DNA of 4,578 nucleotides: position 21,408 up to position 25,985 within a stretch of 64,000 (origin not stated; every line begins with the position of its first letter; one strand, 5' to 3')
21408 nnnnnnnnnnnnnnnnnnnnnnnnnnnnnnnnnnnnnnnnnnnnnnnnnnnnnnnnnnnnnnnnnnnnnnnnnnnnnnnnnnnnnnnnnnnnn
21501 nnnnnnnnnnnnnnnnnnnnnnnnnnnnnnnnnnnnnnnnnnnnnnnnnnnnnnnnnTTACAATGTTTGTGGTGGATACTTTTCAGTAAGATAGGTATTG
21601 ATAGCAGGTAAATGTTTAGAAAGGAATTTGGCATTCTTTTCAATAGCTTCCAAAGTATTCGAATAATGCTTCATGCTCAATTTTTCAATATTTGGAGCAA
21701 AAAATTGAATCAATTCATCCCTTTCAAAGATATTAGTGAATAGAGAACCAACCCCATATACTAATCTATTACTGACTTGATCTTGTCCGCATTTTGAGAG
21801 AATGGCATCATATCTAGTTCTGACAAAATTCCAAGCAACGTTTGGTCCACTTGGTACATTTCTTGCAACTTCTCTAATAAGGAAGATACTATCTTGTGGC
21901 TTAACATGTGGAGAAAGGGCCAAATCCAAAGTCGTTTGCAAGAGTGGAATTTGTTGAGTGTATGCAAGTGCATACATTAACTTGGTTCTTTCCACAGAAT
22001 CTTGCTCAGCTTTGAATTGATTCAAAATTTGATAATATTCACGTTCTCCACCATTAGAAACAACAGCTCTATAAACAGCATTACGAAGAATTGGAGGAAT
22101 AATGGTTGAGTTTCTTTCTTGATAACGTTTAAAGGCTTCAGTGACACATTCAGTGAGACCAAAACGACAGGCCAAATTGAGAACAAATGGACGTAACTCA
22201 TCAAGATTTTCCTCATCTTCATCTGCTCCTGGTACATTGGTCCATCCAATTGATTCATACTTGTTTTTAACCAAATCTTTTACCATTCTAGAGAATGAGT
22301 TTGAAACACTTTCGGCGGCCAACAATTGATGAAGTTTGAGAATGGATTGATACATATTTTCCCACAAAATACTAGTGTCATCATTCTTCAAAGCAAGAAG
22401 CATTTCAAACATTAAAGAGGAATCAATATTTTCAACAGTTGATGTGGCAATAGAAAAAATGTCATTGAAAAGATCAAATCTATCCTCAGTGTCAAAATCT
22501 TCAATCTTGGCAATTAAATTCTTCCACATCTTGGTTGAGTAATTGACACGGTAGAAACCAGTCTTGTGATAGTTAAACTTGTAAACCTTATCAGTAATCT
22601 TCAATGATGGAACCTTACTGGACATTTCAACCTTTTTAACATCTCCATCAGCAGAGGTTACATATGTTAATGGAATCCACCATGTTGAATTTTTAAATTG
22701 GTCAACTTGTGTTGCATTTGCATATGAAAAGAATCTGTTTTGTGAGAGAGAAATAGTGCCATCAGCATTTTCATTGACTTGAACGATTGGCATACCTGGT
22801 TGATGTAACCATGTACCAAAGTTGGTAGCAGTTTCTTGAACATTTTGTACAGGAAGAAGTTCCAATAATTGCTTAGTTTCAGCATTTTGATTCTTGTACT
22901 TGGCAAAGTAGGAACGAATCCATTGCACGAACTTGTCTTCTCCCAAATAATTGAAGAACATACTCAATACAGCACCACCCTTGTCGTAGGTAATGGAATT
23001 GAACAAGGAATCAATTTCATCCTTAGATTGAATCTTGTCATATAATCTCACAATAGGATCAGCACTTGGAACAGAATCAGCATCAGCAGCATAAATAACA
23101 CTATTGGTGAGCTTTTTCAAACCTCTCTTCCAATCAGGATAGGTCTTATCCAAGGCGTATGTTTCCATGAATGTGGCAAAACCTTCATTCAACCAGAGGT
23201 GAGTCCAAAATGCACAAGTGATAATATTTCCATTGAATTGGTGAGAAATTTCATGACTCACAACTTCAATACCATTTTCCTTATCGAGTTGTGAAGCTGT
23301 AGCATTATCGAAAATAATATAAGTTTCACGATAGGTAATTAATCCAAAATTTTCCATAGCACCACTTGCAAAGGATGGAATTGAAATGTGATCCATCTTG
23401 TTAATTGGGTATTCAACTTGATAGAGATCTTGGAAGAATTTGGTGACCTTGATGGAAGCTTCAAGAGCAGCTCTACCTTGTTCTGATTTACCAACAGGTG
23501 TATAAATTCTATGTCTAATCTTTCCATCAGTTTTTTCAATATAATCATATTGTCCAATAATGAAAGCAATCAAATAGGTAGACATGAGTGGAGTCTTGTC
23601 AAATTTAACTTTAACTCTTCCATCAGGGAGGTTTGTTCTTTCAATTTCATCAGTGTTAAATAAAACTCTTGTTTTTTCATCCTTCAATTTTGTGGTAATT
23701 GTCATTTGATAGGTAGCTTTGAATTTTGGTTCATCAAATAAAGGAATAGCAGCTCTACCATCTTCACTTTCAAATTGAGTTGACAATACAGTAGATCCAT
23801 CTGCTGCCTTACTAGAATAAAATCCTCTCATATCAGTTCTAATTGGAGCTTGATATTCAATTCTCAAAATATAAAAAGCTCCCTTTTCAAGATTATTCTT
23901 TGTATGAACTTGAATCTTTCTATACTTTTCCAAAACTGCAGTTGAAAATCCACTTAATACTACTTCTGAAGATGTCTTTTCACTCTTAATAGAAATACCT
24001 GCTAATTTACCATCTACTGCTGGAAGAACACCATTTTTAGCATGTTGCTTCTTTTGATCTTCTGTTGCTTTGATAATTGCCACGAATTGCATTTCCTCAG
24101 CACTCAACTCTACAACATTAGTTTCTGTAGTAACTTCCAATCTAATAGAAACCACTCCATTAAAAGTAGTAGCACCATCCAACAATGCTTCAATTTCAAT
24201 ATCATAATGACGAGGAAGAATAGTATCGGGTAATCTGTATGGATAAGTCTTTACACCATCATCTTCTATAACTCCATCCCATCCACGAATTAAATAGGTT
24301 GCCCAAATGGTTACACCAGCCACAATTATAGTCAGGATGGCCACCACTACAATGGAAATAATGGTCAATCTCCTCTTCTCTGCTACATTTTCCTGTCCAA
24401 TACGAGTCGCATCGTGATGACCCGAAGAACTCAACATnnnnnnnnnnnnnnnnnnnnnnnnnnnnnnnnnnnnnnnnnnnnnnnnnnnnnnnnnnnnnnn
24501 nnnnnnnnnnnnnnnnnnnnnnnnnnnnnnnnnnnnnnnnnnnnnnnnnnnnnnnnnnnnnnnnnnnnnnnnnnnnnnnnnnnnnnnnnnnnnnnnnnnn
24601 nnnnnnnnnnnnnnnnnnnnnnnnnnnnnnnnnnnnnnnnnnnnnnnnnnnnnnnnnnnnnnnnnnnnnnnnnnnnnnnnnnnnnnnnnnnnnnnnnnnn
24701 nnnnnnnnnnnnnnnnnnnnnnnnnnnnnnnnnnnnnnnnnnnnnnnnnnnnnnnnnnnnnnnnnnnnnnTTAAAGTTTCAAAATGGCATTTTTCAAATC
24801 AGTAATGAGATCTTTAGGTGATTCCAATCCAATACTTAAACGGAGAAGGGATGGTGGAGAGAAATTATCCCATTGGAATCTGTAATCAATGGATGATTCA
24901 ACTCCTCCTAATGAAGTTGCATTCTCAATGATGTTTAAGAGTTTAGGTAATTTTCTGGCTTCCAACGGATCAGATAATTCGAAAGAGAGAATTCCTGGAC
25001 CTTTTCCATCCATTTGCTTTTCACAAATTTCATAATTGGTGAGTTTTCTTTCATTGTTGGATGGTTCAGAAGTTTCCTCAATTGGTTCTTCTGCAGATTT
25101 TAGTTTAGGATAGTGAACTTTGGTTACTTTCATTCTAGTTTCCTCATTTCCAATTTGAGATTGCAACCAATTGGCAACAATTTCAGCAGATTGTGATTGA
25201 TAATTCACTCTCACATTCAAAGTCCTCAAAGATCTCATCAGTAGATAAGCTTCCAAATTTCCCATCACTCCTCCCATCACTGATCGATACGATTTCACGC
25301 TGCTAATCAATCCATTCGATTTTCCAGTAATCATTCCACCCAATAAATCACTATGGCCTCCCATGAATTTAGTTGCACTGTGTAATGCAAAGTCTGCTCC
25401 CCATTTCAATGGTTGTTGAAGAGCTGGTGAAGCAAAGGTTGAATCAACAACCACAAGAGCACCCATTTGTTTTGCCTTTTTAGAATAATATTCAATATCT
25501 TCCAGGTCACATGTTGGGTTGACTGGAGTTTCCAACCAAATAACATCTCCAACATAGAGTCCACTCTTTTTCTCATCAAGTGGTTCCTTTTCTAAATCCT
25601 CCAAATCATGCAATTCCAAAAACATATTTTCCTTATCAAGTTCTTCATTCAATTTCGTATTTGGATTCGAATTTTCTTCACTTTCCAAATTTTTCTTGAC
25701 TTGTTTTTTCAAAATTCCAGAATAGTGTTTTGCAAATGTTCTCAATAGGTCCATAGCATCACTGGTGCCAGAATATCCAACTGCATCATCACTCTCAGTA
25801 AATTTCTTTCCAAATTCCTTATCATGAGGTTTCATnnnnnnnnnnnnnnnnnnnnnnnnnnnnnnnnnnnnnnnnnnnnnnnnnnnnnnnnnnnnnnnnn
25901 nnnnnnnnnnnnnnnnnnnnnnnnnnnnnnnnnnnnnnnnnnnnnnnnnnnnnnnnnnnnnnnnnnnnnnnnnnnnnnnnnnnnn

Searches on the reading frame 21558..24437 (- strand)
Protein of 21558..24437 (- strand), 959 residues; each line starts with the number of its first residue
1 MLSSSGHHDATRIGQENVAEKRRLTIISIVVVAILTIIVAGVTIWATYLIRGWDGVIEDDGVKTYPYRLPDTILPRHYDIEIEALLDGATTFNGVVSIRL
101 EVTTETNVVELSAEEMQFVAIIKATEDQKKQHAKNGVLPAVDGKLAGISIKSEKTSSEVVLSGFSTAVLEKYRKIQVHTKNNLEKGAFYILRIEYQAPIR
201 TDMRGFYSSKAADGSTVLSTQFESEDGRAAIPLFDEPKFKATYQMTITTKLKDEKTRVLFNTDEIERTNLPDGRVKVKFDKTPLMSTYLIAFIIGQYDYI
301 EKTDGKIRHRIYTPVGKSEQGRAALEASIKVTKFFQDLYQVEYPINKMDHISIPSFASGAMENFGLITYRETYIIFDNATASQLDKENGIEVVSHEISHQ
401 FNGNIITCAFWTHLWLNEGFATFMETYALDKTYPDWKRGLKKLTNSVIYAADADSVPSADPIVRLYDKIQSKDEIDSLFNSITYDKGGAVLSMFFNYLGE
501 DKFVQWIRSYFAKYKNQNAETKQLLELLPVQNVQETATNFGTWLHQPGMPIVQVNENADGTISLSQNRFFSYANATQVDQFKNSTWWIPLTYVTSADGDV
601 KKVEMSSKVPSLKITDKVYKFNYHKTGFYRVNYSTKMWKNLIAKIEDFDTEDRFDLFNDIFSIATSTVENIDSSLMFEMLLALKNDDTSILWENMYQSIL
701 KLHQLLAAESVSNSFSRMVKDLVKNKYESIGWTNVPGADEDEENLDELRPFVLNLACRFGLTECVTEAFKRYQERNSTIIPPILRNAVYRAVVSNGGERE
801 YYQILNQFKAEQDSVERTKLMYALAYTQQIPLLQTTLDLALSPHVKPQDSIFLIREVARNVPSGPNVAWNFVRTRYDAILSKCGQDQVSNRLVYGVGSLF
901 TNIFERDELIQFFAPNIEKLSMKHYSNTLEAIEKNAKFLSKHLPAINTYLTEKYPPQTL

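Call 23: find_encoding_contigs(protein=window:21558-24437:-, flank=2000, max_places=3)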
Protein window:21558-24437:- (959 aa): no gene with exactly this product is on record in the collection.

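Call 25: find_homologous_proteins(query=window:21558-24437:-, max_evalue=1e-30)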
Query window:21558-24437:- (959 aa): 1654 proteins with E <= 1e-30 among 8000 candidates; the best 120 are listed.
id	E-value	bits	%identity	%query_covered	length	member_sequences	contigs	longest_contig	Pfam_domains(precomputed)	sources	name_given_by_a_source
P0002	0.0e+0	1432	69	95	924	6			PF17900.7,PF11838.15,PF01433.27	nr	nr:unnamed protein product [Naegleria fowleri]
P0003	0.0e+0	1318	61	98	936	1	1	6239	PF17900.7,PF11838.15,PF01433.27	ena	-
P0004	0.0e+0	1297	95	62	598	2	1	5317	PF11838.15,PF01433.27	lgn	-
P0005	0.0e+0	1216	89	62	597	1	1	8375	PF11838.15,PF01433.27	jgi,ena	-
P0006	0.0e+0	1086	54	93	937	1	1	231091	PF17900.7,PF11838.15,PF01433.27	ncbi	ncbi:hypothetical protein ABK040_015354 [Willaertia magna]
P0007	4.2e-296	1003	50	98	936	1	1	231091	PF17900.7,PF11838.15,PF01433.27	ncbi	ncbi:hypothetical protein ABK040_015337 [Willaertia magna]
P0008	1.3e-171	591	40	82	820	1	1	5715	PF17900.7,PF11838.15,PF01433.27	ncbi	-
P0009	2.4e-162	560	35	99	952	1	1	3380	PF17900.7,PF11838.15,PF01433.27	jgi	-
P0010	1.3e-158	548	35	97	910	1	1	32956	PF17900.7,PF11838.15,PF01433.27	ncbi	ncbi:aminopeptidase, partial [Acrasis kona]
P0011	8.6e-130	453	30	92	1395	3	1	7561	PF17900.7,PF11838.15,PF01433.27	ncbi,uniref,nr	ncbi:unnamed protein product [Didymodactylos carnosus]|uniref:Aminopeptidase N n=1 Tax=Didymodactylo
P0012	3.6e-123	431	31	93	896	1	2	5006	PF17900.7,PF11838.15,PF01433.27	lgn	-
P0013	1.1e-120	423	31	91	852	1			PF17900.7,PF11838.15,PF01433.27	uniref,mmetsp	uniref:Aminopeptidase n=1 Tax=Vannella robusta TaxID=1487602 RepID=A0A7S4IIB0_9EUKA|mmetsp:Transcrip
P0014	8.0e-119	416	31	92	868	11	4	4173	PF17900.7,PF11838.15,PF01433.27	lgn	-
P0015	5.4e-117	410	31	93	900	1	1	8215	PF17900.7,PF11838.15,PF01433.27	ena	-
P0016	2.4e-116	408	29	70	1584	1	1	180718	PF17900.7,PF11838.15,PF01433.27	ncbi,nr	ncbi:hypothetical protein FOCC_FOCC016380 [Frankliniella occidentalis]|nr:hypothetical protein FOCC_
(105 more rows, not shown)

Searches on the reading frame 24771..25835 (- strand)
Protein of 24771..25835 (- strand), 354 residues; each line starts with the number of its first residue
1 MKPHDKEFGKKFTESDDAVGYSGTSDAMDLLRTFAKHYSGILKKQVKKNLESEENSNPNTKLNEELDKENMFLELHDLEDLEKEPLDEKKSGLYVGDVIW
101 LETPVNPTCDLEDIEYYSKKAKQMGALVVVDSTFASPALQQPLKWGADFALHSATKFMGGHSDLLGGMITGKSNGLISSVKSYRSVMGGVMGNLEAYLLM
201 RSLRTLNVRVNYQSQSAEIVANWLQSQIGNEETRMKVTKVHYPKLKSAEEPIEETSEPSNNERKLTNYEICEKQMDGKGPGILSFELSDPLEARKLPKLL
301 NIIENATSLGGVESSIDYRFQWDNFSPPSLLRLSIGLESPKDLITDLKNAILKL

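Call 81: search_protein_families(library=pfam, proteins=[window:24771-25835:-], max_evalue=0.0001)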
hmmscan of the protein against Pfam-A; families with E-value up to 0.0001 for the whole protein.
window:24771-25835:- (354 aa): 1 family
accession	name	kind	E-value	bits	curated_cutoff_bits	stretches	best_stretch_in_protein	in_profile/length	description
PF01053.26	Cys_Met_Meta_PP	-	3.5e-58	197.4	27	1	97-351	139-380/381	Cys/Met metabolism PLP-dependent enzyme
